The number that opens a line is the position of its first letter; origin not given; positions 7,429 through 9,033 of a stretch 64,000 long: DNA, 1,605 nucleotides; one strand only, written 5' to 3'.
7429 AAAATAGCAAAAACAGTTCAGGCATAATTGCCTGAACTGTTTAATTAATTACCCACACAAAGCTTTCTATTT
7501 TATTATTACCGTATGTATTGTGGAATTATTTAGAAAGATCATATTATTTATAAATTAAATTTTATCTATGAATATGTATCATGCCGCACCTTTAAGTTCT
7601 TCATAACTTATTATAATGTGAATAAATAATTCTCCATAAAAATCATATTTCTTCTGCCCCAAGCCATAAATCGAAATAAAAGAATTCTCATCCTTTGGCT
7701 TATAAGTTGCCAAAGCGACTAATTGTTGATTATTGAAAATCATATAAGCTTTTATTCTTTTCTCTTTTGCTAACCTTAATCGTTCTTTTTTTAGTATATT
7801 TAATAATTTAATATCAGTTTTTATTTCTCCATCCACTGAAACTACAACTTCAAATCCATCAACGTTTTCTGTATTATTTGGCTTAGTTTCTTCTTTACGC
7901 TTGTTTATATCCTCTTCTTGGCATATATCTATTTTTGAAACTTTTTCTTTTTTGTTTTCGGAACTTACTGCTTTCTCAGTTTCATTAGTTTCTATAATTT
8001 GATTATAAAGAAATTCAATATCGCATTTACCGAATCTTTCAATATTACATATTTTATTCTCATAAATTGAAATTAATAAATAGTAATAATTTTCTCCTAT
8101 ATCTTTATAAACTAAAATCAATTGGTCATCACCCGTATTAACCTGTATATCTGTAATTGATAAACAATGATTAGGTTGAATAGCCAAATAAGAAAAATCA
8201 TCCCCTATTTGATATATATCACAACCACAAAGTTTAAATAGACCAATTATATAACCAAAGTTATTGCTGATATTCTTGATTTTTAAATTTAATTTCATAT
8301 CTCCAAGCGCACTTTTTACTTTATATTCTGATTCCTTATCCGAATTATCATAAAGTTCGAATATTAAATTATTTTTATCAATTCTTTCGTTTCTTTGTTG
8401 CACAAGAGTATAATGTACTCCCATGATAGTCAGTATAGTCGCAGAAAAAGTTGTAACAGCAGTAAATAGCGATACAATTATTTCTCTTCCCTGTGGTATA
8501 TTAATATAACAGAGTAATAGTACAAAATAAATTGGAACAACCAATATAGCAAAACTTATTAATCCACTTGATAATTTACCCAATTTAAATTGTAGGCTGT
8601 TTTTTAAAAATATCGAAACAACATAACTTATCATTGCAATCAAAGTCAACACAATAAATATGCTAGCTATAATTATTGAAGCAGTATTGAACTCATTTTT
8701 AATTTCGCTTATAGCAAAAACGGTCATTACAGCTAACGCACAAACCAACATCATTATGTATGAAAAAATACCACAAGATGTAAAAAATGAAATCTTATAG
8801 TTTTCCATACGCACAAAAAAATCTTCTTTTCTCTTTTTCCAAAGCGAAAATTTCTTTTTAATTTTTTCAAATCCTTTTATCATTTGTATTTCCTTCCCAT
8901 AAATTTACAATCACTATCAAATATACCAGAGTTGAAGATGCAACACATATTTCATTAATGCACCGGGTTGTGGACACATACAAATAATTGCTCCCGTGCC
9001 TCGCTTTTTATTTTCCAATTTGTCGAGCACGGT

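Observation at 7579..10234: Self-contained two-gene operon: AAA/PD-(D/E)xK ATPase plus a 4-TM protein ending in an HRDC domain (candidate uncharacterised defence or abortive-infection module)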

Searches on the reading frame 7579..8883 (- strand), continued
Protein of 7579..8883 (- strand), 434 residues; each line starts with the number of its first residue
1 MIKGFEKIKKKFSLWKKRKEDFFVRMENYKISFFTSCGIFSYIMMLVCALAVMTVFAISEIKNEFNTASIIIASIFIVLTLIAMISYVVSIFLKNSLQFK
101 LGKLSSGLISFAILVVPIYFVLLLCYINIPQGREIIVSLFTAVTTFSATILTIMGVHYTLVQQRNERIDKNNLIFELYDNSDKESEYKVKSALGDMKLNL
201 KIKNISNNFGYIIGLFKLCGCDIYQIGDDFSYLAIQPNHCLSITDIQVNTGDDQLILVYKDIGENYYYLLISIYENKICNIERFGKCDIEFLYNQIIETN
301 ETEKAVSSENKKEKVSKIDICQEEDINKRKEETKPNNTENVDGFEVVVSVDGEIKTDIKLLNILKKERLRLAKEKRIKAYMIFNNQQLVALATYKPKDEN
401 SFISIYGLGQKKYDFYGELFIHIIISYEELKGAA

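Call 65: fold_search(model_id=the predicted structure, library=viral)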
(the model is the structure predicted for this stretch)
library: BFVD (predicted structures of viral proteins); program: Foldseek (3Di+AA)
matches with E <= 10: 374; with E <= 0.001: 2
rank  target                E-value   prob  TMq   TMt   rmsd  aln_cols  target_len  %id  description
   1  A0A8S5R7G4            2.3e-06  1.00  0.21  0.31  10.5       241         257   12  Uncharacterized protein [virus sp. ctah610]
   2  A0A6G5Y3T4            1.8e-05  1.00  0.22  0.32  10.6       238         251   11  (no name in the UniProt tables at hand)
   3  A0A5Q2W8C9            1.4e-02  0.66  0.12  0.09  13.6       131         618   11  (no name in the UniProt tables at hand)
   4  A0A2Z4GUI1            1.6e-02  0.72  0.14  0.29  12.7       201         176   10  (no name in the UniProt tables at hand)
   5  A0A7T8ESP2            4.7e-02  0.51  0.18  0.09  22.5       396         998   11  (no name in the UniProt tables at hand)
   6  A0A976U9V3            4.7e-02  0.11  0.10  0.04  38.8       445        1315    9  (no name in the UniProt tables at hand)
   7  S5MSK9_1              5.9e-02  0.35  0.17  0.07  22.1       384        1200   11  Tail fiber protein [Bacillus phage JL]
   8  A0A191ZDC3            1.2e-01  0.66  0.14  0.23   9.6       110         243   13  Putative coagulation factor 5/8 domain-containing protein [Erwinia phage vB_EamP_Gutmeister]
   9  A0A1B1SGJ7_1          1.2e-01  0.25  0.15  0.08  24.2       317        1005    9  (no name in the UniProt tables at hand)
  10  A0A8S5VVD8            1.2e-01  0.15  0.11  0.07  64.0       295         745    9  GDSL like Lipase Acylhydrolase [Ackermannviridae sp.]
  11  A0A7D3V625            1.3e-01  0.90  0.18  0.35   9.1       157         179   13  Uncharacterized protein [Fadolivirus FV1/VV64]
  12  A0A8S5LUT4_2          1.4e-01  0.21  0.16  0.09  58.0       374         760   10  Tail protein [Siphoviridae sp. ctMsr1]
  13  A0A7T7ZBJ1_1          1.5e-01  0.18  0.14  0.08  59.6       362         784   10  (no name in the UniProt tables at hand)
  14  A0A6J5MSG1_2          1.9e-01  0.09  0.14  0.06  29.9       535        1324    9  Peptidase M23 [uncultured Caudovirales phage]
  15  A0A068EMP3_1          2.0e-01  0.25  0.17  0.07  24.1       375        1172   11  Putative tail protein [Bacillus phage CP-51]
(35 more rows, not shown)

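Call 75: search_protein_families(library=phrogs, proteins=[window:7579-8883:-], max_evalue=0.01)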
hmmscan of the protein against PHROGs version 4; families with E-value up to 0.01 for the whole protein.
window:7579-8883:- (434 aa): 0 families

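Call 77: list_cluster_members(proteins=[P0001, P0004, P0034, P0036, P0049, P0050, P0051, P0053, P0057, P0064])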
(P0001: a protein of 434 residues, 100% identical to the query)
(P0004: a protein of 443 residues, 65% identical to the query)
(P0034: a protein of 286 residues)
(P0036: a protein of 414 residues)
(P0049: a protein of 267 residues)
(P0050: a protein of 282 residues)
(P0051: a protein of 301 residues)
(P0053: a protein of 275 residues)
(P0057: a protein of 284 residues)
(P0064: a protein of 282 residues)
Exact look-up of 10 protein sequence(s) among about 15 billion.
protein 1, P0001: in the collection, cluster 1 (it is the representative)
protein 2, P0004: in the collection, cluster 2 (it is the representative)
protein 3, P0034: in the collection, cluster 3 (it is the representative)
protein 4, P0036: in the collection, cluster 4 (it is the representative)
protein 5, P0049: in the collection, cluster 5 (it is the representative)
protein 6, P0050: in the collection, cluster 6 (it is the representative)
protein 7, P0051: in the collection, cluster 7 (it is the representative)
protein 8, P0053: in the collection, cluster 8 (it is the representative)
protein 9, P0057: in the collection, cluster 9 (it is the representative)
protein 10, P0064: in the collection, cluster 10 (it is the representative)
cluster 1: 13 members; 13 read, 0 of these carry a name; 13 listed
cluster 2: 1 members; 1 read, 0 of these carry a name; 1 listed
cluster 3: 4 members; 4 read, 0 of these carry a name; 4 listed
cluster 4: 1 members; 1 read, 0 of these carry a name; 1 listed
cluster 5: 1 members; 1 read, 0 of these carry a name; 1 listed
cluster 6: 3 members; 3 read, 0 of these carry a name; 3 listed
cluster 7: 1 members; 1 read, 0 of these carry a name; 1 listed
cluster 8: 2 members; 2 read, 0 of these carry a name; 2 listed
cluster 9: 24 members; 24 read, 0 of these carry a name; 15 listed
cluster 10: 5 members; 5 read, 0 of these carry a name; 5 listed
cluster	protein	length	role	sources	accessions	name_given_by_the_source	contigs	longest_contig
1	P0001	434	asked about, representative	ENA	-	-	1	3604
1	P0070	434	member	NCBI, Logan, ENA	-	-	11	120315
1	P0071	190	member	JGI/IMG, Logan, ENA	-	-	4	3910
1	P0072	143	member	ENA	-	-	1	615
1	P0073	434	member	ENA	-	-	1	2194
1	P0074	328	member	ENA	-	-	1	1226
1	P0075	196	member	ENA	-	-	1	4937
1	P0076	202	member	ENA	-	-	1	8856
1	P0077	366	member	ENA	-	-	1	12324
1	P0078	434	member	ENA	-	-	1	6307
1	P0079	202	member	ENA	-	-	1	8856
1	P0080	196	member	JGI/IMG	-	-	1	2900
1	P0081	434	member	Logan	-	-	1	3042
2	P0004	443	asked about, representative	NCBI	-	-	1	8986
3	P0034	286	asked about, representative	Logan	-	-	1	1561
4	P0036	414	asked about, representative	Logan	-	-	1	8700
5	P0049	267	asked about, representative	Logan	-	-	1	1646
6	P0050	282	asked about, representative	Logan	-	-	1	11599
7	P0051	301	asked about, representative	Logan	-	-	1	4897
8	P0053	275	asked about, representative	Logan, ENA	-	-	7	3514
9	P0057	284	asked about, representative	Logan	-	-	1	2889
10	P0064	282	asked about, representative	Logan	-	-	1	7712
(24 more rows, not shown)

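Call 84: search_solved_structures(query=window:7579-8883:-, max_evalue=0.01, show_alignments=2)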
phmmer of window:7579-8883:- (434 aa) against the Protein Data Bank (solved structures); distinct sequences matched with E-value up to 0.01: 3.
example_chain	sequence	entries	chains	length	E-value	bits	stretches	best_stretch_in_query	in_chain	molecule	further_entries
1wud_A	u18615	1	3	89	5.5e-06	28.8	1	357-426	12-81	ATP-dependent DNA helicase recQ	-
2rhf_A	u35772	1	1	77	2.2e-05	26.8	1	360-424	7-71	DNA helicase RecQ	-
2ma1_A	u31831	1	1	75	0.0031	19.7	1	357-424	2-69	DNA helicase RecQ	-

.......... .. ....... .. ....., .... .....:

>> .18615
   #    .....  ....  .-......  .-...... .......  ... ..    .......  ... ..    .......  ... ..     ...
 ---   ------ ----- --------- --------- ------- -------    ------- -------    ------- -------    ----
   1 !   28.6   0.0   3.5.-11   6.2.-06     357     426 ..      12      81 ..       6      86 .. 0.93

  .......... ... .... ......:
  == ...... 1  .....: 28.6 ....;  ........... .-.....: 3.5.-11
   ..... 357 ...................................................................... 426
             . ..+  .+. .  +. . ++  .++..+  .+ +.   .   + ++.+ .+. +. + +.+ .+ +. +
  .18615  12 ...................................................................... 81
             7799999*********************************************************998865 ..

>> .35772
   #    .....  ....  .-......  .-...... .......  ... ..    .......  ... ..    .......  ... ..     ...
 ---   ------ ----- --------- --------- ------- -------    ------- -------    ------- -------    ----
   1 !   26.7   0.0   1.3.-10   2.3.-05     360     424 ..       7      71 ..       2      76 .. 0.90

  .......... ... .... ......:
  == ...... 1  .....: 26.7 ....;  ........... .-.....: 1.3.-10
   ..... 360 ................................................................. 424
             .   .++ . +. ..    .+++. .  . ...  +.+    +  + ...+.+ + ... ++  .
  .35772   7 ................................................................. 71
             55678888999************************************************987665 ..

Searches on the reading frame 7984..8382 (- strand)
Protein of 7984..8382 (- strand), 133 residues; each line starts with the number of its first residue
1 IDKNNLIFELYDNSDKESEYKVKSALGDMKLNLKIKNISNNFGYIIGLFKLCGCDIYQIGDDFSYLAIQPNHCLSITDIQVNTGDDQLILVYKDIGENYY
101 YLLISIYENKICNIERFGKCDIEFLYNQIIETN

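Call 67: predict_structure(alignment_id=A4)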
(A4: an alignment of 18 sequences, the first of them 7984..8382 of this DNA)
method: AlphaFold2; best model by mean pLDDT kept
length: 133 residues; sequences in the alignment: 18
mean_pLDDT: 88.8   pTM: 0.83
mean pLDDT of the five models: 88.8, 88.6, 86.4, 85.2, 84.7
residues with pLDDT >= 90: 82; 70-90: 44; 50-70: 7; < 50: 0
segments of 3 or more residues with pLDDT < 50: none
pLDDT, mean of each block of 10 residues (from residue 1): 84 78 89 93 94 87 84 92 90 93 90 92 90 82
secondary structure, 60 per line:
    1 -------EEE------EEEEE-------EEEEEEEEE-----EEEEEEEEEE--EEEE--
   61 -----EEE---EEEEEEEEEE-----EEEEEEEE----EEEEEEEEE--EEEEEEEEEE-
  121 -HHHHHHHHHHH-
elements in order: E8-10 E17-21 E29-37 E43-52 E55-58 E66-68 E72-81 E87-94 E99-107 E110-119 H122-132

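Call 69: fold_search(model_id=the predicted structure, library=pdb)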
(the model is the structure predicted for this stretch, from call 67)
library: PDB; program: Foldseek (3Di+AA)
matches with E <= 10: 722; with E <= 0.001: 0
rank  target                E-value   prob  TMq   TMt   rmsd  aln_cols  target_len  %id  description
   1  8b5l_q                7.8e-03  0.90  0.34  0.30  17.1       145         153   13  Cryo-EM structure of ribosome-Sec61-TRAP (TRanslocon Associated Protein) translocon complex (released 2023-03-01)
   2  8fk7_A                9.2e-03  1.00  0.40  0.40   6.1        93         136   12  Structure of the Pyrobaculum calidifontis flagellar-like archaeal type IV pilus (released 2023-06-28)
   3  8rjc_5                2.9e-02  0.80  0.32  0.26  16.7       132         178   14  Structure of the rabbit 80S ribosome stalled on a 2-TMD rhodopsin intermediate in complex with Sec61-TRAP, open confor (released 2024-01-24)
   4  3qbt_B                3.3e-02  0.90  0.33  0.34   7.9       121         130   16  Crystal structure of OCRL1 540-678 in complex with Rab8a:GppNHp (released 2011-03-23)
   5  7som_bb               4.0e-02  0.77  0.30  0.24  11.0       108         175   13  Ciliary C2 central pair apparatus isolated from Chlamydomonas reinhardtii (released 2022-04-13)
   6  3qbt_F                4.7e-02  0.82  0.33  0.32   8.9       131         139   18  Crystal structure of OCRL1 540-678 in complex with Rab8a:GppNHp (released 2011-03-23)
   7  6ncf_A                5.2e-02  0.51  0.30  0.08  10.6       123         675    9  The structure of Stable-5-Lipoxygenase bound to AKBA (released 2020-05-13)
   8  2doc_MODEL_1_A        5.2e-02  0.35  0.23  0.25  13.9       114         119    5  Solution structure of the Fibronectin type-III domain of human Neural cell adhesion molecule 2 (released 2006-10-28)
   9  3o8y_A                5.8e-02  0.60  0.32  0.09  10.6       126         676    7  Stable-5-Lipoxygenase (released 2011-01-19)
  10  8wm1_A                7.2e-02  0.69  0.29  0.11  10.2       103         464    7  DHS dehydratase (released 2024-10-02)
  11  4p94_A                8.4e-02  0.69  0.33  0.36   6.9       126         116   12  The crystal structure of the soluble domain of Sulfolobus acidocaldarius FlaF (residues 35-164) (released 2015-04-22)
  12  3qis_A                8.9e-02  0.60  0.30  0.16   8.9       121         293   17  Recognition of the F&H motif by the Lowe Syndrome protein OCRL (released 2011-06-15)
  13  7ad7_A                9.4e-02  0.80  0.36  0.08   7.4       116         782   11  Crystal structure of human complement C5 in complex with the K8 bovine knob domain peptide. (released 2021-03-10)
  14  1p5v_A                9.4e-02  0.57  0.32  0.24  14.9       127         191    9  X-ray structure of the Caf1M:Caf1 chaperone:subunit preassembly complex (released 2003-06-24)
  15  9qpq_H                9.9e-02  0.44  0.30  0.19  12.2       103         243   13  The structure of the COPI leaf bound to GOLPH3 (released 2025-10-22)
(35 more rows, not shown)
